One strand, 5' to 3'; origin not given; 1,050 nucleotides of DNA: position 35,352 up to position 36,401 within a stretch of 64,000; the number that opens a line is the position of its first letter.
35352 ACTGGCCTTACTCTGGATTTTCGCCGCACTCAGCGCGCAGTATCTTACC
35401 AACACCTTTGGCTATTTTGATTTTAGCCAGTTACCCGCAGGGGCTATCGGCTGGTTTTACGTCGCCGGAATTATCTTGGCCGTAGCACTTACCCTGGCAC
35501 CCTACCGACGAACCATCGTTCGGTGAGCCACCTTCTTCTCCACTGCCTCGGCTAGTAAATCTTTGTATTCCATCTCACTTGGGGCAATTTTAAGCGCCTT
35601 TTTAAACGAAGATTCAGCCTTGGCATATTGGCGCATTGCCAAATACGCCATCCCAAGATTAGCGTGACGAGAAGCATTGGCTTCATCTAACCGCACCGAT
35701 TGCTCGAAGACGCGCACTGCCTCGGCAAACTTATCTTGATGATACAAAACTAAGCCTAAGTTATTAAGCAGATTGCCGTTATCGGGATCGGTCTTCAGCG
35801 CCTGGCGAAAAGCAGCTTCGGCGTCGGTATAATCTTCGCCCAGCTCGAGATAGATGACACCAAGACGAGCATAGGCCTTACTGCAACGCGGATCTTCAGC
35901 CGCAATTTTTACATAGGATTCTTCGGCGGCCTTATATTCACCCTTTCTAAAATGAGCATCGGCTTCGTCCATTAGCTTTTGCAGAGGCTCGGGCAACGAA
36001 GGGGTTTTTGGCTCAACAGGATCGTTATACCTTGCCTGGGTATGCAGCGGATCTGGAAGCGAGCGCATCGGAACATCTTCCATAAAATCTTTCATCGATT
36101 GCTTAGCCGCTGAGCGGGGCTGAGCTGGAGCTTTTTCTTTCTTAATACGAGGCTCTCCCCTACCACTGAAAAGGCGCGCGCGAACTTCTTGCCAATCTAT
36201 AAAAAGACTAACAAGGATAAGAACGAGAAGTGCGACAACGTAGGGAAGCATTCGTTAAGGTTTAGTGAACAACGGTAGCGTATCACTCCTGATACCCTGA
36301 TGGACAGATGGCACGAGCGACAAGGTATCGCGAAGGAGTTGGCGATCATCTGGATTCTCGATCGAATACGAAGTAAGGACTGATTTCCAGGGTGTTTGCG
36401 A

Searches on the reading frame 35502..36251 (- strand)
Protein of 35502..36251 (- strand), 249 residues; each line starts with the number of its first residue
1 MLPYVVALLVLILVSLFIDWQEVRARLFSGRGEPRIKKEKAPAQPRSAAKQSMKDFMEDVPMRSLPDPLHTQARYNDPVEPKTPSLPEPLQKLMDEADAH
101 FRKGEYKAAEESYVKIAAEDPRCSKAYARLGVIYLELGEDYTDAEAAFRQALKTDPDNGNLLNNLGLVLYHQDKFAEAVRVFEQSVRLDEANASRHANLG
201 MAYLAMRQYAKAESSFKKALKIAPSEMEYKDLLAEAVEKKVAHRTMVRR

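Call 48: search_protein_families(library=pfam, proteins=[window:35502-36251:-], max_evalue=0.0001)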
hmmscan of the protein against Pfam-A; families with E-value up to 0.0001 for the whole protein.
window:35502-36251:- (249 aa): 16 families
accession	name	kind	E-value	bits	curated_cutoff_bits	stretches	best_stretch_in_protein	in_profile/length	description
PF07719.23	TPR_2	-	1.3e-24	84.6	27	2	196-225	4-33/34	Tetratricopeptide repeat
PF00515.34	TPR_1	-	6.5e-24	83.2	27.8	2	196-225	4-33/34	Tetratricopeptide repeat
PF13181.12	TPR_8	-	2.2e-20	71.5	25.7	1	196-225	4-33/34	Tetratricopeptide repeat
PF13432.12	TPR_16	-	9.2e-20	71.2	32.7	2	139-192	11-64/65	Tetratricopeptide repeat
PF13424.12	TPR_12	-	6.1e-17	62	30.1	2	160-224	4-76/77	Tetratricopeptide repeat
PF14559.12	TPR_19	-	1e-16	61.4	25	2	170-235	2-67/68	Tetratricopeptide repeat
PF13176.12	TPR_7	-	7.5e-15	54.1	27.9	0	197-224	3-30/36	Tetratricopeptide repeat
PF13414.12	TPR_11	-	9.3e-15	54.5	26.8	1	140-172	9-41/42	TPR repeat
PF13431.12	TPR_17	-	1.1e-13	50.6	24.4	1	147-179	1-33/34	Tetratricopeptide repeat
PF13428.12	TPR_14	-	1.9e-13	50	23.5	0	126-166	3-42/44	Tetratricopeptide repeat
PF13374.12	TPR_10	-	3.5e-12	46.4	27.5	1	162-187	5-30/42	Tetratricopeptide repeat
PF13174.12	TPR_6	-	4.8e-09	36.7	26.3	0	129-157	5-32/33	Tetratricopeptide repeat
PF23914.1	TPR_CcmH_CycH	-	7.2e-09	36.1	42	0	114-195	77-157/158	Cytochrome c-type biogenesis protein H TPR domain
PF13371.12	TPR_9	-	2.1e-06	28.1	35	0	139-196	9-66/73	Tetratricopeptide repeat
PF12895.13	ANAPC3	-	2.7e-06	28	27.2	0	140-218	4-81/82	Anaphase-promoting complex, cyclosome, subunit 3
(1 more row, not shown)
